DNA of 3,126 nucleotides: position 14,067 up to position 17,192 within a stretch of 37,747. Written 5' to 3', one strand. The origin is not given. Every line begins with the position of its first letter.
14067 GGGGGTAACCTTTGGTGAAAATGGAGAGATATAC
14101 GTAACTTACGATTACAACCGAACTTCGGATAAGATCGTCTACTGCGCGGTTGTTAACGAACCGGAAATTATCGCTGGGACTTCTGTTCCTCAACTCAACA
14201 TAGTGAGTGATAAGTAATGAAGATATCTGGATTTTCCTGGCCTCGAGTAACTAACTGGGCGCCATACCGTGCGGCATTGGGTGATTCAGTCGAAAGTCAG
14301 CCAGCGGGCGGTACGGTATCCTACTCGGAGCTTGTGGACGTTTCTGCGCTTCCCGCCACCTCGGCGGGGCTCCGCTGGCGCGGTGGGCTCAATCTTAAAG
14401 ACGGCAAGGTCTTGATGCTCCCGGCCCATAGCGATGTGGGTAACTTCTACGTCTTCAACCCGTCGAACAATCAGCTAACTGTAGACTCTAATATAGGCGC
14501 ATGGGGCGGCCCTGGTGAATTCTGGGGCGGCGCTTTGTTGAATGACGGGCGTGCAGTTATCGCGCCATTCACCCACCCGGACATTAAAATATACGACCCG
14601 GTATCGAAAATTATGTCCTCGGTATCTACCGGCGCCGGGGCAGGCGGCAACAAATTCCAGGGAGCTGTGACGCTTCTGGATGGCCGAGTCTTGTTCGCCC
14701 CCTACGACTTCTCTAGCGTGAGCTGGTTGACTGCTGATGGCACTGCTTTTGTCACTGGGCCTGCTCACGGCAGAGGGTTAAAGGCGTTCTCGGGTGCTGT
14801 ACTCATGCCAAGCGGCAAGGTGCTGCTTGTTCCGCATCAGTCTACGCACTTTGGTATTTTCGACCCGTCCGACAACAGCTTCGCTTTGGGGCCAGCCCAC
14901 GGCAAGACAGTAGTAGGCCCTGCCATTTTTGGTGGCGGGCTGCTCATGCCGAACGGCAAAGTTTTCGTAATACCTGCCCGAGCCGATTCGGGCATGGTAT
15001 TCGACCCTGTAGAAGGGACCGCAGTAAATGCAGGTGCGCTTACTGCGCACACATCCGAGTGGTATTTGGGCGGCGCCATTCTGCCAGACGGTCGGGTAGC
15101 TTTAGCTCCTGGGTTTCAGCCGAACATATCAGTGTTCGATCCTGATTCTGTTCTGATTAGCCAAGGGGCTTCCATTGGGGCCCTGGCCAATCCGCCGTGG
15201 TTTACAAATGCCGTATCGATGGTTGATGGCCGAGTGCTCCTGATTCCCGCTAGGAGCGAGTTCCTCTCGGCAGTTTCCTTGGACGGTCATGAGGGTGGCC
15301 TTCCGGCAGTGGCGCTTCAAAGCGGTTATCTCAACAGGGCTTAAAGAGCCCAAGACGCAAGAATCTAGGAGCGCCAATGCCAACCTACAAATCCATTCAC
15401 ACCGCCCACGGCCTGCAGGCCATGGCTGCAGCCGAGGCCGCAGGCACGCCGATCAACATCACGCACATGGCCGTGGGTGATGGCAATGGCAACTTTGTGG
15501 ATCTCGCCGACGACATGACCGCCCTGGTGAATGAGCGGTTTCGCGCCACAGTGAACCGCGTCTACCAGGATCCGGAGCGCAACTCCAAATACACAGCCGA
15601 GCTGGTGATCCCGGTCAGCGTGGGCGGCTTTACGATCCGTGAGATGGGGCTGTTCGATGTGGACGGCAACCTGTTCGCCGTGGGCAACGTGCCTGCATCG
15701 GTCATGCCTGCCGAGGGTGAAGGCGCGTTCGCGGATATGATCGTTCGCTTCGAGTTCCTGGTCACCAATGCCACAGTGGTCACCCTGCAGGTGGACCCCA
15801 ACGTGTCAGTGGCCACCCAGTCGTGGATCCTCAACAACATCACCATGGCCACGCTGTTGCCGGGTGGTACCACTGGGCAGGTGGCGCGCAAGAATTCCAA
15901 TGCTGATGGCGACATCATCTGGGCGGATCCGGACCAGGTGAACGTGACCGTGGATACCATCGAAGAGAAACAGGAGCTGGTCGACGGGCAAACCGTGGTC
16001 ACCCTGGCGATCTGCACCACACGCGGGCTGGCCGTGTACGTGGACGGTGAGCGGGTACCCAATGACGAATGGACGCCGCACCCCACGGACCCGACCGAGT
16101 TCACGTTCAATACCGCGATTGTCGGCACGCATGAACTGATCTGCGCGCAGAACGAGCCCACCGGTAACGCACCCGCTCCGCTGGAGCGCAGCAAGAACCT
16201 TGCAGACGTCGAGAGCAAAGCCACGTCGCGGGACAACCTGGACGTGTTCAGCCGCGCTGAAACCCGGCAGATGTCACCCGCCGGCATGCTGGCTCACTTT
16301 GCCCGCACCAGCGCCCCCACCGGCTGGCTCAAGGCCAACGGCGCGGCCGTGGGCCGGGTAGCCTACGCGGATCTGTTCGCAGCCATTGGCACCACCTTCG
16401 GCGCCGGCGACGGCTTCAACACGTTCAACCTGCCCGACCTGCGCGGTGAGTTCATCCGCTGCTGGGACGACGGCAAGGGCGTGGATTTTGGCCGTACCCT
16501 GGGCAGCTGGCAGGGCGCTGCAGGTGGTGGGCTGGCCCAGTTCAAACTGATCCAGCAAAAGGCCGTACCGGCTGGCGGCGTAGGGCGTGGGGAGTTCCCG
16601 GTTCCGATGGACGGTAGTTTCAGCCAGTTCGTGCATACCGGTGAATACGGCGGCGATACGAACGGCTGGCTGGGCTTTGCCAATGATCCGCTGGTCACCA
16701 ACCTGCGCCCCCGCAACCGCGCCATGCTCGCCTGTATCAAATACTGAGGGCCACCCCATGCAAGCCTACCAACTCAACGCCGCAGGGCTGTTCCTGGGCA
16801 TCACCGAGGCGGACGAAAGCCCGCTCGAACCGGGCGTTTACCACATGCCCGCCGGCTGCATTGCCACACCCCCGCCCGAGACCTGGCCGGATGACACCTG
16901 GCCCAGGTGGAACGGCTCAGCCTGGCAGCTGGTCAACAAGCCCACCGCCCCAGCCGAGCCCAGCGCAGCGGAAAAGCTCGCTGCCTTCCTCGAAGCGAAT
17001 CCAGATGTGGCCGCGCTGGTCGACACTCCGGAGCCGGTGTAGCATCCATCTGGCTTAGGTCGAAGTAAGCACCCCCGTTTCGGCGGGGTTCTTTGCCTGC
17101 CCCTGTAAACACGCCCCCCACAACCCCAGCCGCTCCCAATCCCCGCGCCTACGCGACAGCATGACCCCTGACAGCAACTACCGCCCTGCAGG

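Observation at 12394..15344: AT-rich two-gene island inserted between baseplate gene I and tail-fibre gene H: a second receptor-binding set in a P2-type tail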

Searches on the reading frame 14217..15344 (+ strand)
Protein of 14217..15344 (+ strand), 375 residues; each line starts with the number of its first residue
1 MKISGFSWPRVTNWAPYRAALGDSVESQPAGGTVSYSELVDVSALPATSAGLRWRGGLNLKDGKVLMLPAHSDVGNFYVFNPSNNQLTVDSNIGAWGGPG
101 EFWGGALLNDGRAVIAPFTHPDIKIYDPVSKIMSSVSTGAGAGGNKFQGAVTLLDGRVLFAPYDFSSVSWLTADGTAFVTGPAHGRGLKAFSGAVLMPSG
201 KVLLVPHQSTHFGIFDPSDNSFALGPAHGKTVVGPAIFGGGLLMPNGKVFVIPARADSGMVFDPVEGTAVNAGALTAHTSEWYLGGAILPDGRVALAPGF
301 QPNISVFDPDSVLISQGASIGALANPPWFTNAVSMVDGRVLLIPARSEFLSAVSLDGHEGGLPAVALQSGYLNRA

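Call 3: search_protein_families(library=pfam, proteins=[window:14217-15344:+], max_evalue=0.01)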
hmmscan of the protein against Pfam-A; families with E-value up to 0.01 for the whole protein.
window:14217-15344:+ (375 aa): 0 families

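Call 4: search_protein_families(library=phrogs, proteins=[window:14217-15344:+], max_evalue=0.01)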
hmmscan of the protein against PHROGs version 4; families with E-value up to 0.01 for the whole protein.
window:14217-15344:+ (375 aa): 0 families

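Call 7: search_dna_similar(query=window:14217-15344:+, collection=phages, mode=protein, max_rows=30, max_evalue=0.001)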
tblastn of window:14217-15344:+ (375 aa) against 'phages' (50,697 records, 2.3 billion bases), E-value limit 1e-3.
No match.

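Call 17: find_homologous_proteins(query=window:14217-15344:+)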
Query window:14217-15344:+ (375 aa): 16 proteins with E <= 0.001 among 8000 candidates.
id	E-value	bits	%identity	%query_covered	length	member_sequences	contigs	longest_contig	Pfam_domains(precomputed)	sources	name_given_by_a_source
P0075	8.1e-247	837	100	100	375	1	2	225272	-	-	-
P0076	7.3e-73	264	40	100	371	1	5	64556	-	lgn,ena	-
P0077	2.7e-48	183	35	64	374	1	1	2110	-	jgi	jgi:hypothetical protein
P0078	4.5e-46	176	35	78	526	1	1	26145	-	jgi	jgi:streptogramin lyase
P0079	6.4e-46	176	29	85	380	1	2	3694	-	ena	-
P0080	3.0e-42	164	30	85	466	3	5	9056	-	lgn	-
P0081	4.2e-42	163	35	68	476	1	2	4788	PF15513.13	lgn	-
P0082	5.0e-33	133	36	54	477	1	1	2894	-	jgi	jgi:hypothetical protein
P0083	1.0e-31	129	39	54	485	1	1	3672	-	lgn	-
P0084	1.1e-31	129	38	34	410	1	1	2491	-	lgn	-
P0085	6.4e-31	126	30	100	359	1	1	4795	-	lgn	-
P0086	9.6e-31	126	29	58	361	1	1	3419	-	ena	-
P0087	5.1e-24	104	33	52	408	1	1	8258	-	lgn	-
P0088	8.0e-17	80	26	79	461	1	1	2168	-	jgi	jgi:hypothetical protein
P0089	4.7e-5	41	31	53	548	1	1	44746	PF07646.22,PF07250.18,PF24681.2,PF13415.13,PF01833.31,PF04885.20,PF24981.2,PF01344.32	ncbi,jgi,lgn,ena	jgi:hypothetical protein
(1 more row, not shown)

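Call 29: search_solved_structures(query=A3, max_evalue=1)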
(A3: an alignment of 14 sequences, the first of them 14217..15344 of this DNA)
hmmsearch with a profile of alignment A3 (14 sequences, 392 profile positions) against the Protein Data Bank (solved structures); distinct sequences matched with E-value up to 1: 182 (the best 60 are shown).
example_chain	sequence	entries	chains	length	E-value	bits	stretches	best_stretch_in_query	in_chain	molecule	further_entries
7b96_A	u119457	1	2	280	3.9e-10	42.3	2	179-328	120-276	Isoform 2 of Tripartite motif-containing protein 2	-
7qrv_A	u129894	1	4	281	5.6e-10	41.8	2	131-328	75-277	Tripartite motif-containing protein 2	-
6ryx_A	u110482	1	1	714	8.2e-10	41.2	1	195-277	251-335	Kelch domain-containing protein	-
7b2r_A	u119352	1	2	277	8.2e-10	41.2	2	179-324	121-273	Tripartite motif-containing protein 2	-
6ryv_A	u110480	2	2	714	9.7e-10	41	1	196-277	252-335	Kelch domain-containing protein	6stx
6ryw_A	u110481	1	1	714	1.1e-09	40.8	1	196-277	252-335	Kelch domain-containing protein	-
9g8h_A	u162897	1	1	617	1.2e-09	40.6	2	195-273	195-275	Galactose oxidase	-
9g43_A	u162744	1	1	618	1.2e-09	40.6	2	195-273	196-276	Galactose oxidase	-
7on6_A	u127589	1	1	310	1.3e-08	37.3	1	238-362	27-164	SAKe6AE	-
7qrw_A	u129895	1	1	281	4.4e-08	35.5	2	178-372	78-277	Isoform 4 of Tripartite motif-containing protein 3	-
6d69_A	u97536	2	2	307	4.9e-08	35.4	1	224-328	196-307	NHL Repeat Region of D. melanogaster Thin | Thin, isoform D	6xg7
8pjw_A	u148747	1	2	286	1.8e-07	33.5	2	193-363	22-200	SAKe6FE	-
9tsn_A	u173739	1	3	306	3.5e-07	32.5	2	279-364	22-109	Kelch protein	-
5lxz_B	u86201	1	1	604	8.8e-07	31.2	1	281-321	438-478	Secreted protein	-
5lqi_A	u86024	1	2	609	8.9e-07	31.2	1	281-321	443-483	Secreted protein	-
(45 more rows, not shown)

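Call 42: predict_structure(alignment_id=A3)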
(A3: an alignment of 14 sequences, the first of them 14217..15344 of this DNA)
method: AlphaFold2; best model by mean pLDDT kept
length: 375 residues; sequences in the alignment: 14
mean_pLDDT: 86.9   pTM: 0.88
mean pLDDT of the five models: 86.9, 85.7, 83.8, 83.2, 80.7
residues with pLDDT >= 90: 218; 70-90: 125; 50-70: 20; < 50: 12
segments of 3 or more residues with pLDDT < 50: 1-9, 231-233
pLDDT, mean of each block of 10 residues (from residue 1): 40 67 77 88 86 92 93 88 94 74 93 94 93 88 85 95 95 96 92 93 93 93 81 66 90 91 88 83 93 93 91 88 83 94 94 85 86 89
secondary structure, 60 per line:
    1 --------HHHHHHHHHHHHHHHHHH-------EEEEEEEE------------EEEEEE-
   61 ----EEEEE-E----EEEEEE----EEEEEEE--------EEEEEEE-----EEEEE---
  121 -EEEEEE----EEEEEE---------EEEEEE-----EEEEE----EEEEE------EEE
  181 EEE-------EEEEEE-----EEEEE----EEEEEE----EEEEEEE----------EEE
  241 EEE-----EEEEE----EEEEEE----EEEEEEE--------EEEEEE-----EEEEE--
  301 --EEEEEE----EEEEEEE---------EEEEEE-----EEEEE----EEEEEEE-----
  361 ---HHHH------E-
elements in order: H9-26 E34-41 E54-59 E65-69 E76-81 E86-92 E101-107 E113-117 E122-127 E132-137 E147-152 E158-162 E167-171 E178-183 E191-196 E202-206 E211-216 E221-227 E238-243 E249-253 E258-263 E268-274 E283-288 E294-298 E303-308 E313-319 E329-334 E340-344 E349-355 H364-367

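Call 46: fold_search(model_id=the predicted structure, library=pdb)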
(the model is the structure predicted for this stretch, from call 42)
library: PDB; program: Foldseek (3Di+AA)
matches with E <= 10: 1859; with E <= 0.001: 1537
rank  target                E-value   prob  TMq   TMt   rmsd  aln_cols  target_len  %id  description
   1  2z2p_A                1.1e-12  1.00  0.68  0.86   3.3       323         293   11  Crystal Structure of catalytically inactive H270A virginiamycin B lyase from Staphylococcus aureus with Quinupristin (released 2007-06-19)
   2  2z2n                  1.9e-12  1.00  0.68  0.85   3.3       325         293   10  Crystal Structure of selenomethionine substituted virginiamycin B lyase from Staphylococcus aureus (released 2007-06-19)
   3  2z2o_D                3.0e-12  1.00  0.68  0.84   3.6       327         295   10  Crystal Structure of apo virginiamycin B lyase from Staphylococcus aureus (released 2007-06-19)
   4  2qc5                  6.0e-12  1.00  0.67  0.82   3.6       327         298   12  Streptogramin B lyase structure (released 2008-10-14)
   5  2z2o_C                9.1e-12  1.00  0.69  0.85   3.4       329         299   10  Crystal Structure of apo virginiamycin B lyase from Staphylococcus aureus (released 2007-06-19)
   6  3ott_B                3.2e-11  1.00  0.62  0.34   5.1       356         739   11  Crystal Structure of the extracellular domain of the putative one component system BT4673 from B. thetaiotaomicron (released 2011-08-10)
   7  2h13_A                5.9e-11  1.00  0.65  0.78   3.8       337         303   10  Crystal structure of WDR5/histone H3 complex (released 2006-07-11)
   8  9g43_A                5.9e-11  1.00  0.65  0.41   4.9       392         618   14  Crystal structure of a galactose oxidase from Pseudoarthrobacter siccitolerans (released 2025-07-23)
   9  3ur4_B                6.6e-11  1.00  0.63  0.77   4.3       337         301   10  Crystal structure of human WD repeat domain 5 with compound (released 2011-12-14)
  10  5lxz                  6.9e-11  1.00  0.56  0.37  11.5       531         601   11  W288A mutant of GlxA from Streptomyces lividans: Cu-bound form (released 2017-07-26)
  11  2z2o_A                7.3e-11  1.00  0.66  0.82   3.9       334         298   10  Crystal Structure of apo virginiamycin B lyase from Staphylococcus aureus (released 2007-06-19)
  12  7pvp                  7.3e-11  1.00  0.48  0.62   4.9       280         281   17  Crystal structure of the SAKe6BC designer protein (released 2023-01-18)
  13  4unm_A                8.1e-11  1.00  0.55  0.37  10.8       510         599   11  Structure of Galactose Oxidase homologue from Streptomyces lividans (released 2015-06-10)
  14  7qrv_D                9.0e-11  1.00  0.51  0.65   5.1       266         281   18  Crystal structure of NHL domain of TRIM2 (full C-terminal) (released 2022-05-04)
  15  9g8h_A                9.5e-11  1.00  0.60  0.38   6.3       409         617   16  Crystal structure of a galactose oxidase in complex with galactose (released 2025-08-06)
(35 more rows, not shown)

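Call 52: fold_search(model_id=the predicted structure, library=viral)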
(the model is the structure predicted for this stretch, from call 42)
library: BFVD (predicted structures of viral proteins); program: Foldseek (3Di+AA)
matches with E <= 10: 953; with E <= 0.001: 291
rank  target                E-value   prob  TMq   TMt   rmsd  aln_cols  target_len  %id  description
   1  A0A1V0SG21            5.4e-24  1.00  0.78  0.48   3.1       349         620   19  Collagen triple helix repeat motif-containing protein [Hokovirus HKV1]
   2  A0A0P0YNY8            6.2e-21  1.00  0.80  0.22   3.3       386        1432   20  (no name in the UniProt tables at hand)
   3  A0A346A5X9            8.7e-17  1.00  0.64  0.23   4.6       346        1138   20  (no name in the UniProt tables at hand)
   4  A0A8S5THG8            1.8e-10  1.00  0.56  0.30  10.6       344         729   13  NHL protein [Myoviridae sp. ctIty1]
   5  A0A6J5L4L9            2.1e-10  1.00  0.60  0.29   3.9       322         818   10  Uncharacterized protein [uncultured Caudovirales phage]
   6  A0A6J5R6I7            5.4e-10  1.00  0.58  0.27   7.0       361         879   13  Lactonase, 7-bladed beta propeller [uncultured Caudovirales phage]
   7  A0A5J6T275            8.7e-10  1.00  0.53  0.44   7.1       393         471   16  Uncharacterized protein [Aeromonas phage vB_AhyS-A18P4]
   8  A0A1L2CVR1            2.9e-09  1.00  0.47  0.59   5.3       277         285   13  Kelch-like protein [Pectobacterium phage vB_PcaM_CBB]
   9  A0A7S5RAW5            3.7e-09  1.00  0.59  0.34   5.7       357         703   13  (no name in the UniProt tables at hand)
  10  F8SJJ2                3.7e-09  1.00  0.46  0.31   7.4       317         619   17  Uncharacterized protein 360 [Pseudomonas phage PhiPA3]
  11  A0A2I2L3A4            4.9e-09  1.00  0.52  0.57   7.8       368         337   13  Serine/Threonine protein kinase [Orpheovirus IHUMI-LCC2]
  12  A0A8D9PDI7            5.7e-09  1.00  0.40  0.35  12.5       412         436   11  mRNA splicing protein [Podoviridae sp. ct5O42]
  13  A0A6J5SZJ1            6.3e-09  1.00  0.57  0.63   6.7       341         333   16  COG3391 Uncharacterized conserved protein [uncultured Caudovirales phage]
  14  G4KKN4                7.4e-09  1.00  0.41  0.19  13.4       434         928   13  (no name in the UniProt tables at hand)
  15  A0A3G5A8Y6            8.2e-09  1.00  0.52  0.39   5.8       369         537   10  Uncharacterized protein [Hyperionvirus sp.]
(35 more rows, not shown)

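Call 61: find_encoding_contigs(protein=P0078, flank=7000, max_places=2)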
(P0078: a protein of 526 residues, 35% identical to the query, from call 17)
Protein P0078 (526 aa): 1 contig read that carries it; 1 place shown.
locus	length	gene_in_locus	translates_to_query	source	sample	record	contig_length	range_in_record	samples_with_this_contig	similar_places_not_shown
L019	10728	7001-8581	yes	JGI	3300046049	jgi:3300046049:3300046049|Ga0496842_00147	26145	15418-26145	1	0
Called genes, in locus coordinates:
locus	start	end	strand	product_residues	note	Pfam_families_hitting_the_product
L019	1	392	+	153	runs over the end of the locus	-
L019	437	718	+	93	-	-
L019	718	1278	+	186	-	-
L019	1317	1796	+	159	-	-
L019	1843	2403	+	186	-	-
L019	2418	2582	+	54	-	-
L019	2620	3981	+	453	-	-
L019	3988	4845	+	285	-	-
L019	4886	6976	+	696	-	-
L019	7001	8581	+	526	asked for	-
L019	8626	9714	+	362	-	-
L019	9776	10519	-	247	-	PF00589:Phage_integrase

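Call 62: find_encoding_contigs(protein=P0080, flank=7000, max_places=2)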
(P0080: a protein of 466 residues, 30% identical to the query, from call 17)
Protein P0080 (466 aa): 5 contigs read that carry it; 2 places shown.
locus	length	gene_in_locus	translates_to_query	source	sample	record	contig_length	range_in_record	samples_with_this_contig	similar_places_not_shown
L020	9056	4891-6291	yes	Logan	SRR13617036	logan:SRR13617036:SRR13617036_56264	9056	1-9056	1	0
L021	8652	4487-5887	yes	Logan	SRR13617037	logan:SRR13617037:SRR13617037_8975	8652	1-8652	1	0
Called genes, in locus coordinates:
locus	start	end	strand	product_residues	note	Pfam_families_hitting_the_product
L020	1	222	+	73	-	?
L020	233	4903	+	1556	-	-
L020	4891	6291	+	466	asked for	-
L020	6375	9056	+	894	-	?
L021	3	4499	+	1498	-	?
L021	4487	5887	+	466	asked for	-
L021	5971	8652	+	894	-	?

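Call 93: search_protein_families(library=ncbifam, proteins=[window:14217-15344:+], max_evalue=0.01)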
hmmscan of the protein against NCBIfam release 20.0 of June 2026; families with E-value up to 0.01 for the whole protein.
window:14217-15344:+ (375 aa): 0 families

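Call 97: find_encoding_contigs(protein=P0079, flank=4000, max_places=1)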
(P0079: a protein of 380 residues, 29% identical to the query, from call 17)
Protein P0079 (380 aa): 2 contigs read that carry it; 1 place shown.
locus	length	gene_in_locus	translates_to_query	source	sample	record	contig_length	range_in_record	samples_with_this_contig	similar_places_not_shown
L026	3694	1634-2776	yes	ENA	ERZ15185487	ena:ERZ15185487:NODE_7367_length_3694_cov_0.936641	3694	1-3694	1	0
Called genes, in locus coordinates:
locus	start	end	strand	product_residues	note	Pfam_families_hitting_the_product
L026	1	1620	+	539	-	?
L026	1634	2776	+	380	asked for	-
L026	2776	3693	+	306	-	?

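Call 98: find_encoding_contigs(protein=P0085, flank=4000, max_places=1)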
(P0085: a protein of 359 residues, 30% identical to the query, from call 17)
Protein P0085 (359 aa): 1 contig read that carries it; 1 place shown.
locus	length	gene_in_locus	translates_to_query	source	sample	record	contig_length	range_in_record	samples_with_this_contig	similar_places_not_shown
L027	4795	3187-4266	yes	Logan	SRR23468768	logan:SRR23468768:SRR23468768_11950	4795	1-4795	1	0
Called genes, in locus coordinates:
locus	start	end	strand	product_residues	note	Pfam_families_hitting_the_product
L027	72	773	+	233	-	-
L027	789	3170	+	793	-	PF13088:BNR_2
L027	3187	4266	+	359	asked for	-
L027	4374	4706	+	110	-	-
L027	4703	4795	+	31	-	?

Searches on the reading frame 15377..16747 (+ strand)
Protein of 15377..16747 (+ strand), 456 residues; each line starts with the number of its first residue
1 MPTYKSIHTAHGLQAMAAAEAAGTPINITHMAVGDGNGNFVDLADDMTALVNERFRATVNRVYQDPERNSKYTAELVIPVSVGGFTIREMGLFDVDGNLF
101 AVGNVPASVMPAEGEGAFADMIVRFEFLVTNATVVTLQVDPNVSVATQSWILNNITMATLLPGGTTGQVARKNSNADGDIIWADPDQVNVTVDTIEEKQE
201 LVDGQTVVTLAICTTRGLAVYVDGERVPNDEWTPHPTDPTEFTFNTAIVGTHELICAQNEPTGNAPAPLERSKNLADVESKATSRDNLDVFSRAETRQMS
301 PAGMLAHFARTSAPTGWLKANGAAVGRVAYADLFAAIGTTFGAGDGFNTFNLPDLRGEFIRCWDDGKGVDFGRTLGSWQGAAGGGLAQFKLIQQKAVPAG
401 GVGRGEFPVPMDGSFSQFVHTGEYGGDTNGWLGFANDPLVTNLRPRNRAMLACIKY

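Call 3: search_protein_families(library=pfam, proteins=[window:15377-16747:+], max_evalue=0.01)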
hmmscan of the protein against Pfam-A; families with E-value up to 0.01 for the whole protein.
window:15377-16747:+ (456 aa): 2 families
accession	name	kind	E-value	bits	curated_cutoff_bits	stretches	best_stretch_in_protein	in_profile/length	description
PF12571.13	Phage_tail_fib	-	9.4e-46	156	23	1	3-148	4-149/150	Phage tail-collar fibre protein, N-terminal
PF07484.17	Collar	-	1.3e-20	73.6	24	1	303-360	1-57/57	Phage Tail Collar Domain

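Call 4: search_protein_families(library=phrogs, proteins=[window:15377-16747:+], max_evalue=0.01)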
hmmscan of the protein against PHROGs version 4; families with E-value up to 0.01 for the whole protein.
window:15377-16747:+ (456 aa): 50 families (the best 25 are shown)
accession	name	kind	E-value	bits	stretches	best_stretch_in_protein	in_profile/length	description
phrog_327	-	tail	4.3e-89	301.5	1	3-455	7-440/618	tail protein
phrog_1780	-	tail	4.6e-51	175.4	1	3-166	5-167/855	tail collar fiber protein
phrog_6202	-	tail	8.5e-47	161.6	1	3-157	4-158/636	tail fiber protein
phrog_5181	-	unknown function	1.9e-42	146.5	1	1-156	2-157/763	-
phrog_381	-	tail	3.2e-41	143.2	1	3-151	4-155/566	tail fiber protein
phrog_988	-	tail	5.1e-41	142.7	1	3-155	5-157/574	tail protein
phrog_4618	-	tail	7.3e-37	128.1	1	3-150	4-151/413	tail collar fiber protein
phrog_1162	-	tail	7.4e-37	128.2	1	4-200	6-183/354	tail fiber protein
phrog_25747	-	tail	2.3e-36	126.1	1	294-381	674-759/901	tail fiber protein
phrog_295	-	tail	3.4e-36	126.4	1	3-149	165-311/794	tail fiber protein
phrog_11518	-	tail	6e-35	121.7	1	3-152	3-153/812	tail fiber protein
phrog_523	-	tail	6.7e-33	115.4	1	300-455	486-636/673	tail collar fiber protein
phrog_1858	-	tail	4.6e-31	108.6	1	233-455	111-292/1018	tail fiber protein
phrog_2137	-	tail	7.4e-29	102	1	5-149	7-151/267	tail fiber protein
phrog_38759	-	unknown function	1.5e-27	97.5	1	305-381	758-836/920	-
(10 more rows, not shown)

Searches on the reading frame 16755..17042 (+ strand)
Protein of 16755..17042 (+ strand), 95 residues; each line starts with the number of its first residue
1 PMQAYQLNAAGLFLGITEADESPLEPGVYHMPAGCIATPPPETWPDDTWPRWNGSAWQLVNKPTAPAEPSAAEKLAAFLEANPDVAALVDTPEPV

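Call 3: search_protein_families(library=pfam, proteins=[window:16755-17042:+], max_evalue=0.01)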
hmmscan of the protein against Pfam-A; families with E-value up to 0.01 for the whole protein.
window:16755-17042:+ (95 aa): 0 families

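Call 4: search_protein_families(library=phrogs, proteins=[window:16755-17042:+], max_evalue=0.01)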
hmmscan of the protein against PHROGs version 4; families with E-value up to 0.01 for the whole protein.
window:16755-17042:+ (95 aa): 2 families
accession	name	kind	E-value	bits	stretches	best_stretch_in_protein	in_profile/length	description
phrog_1766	-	tail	4.5e-06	27.9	1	3-83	5-87/127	tail fiber protein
phrog_1807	-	tail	0.00098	19.8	1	5-62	16-69/241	tail fiber protein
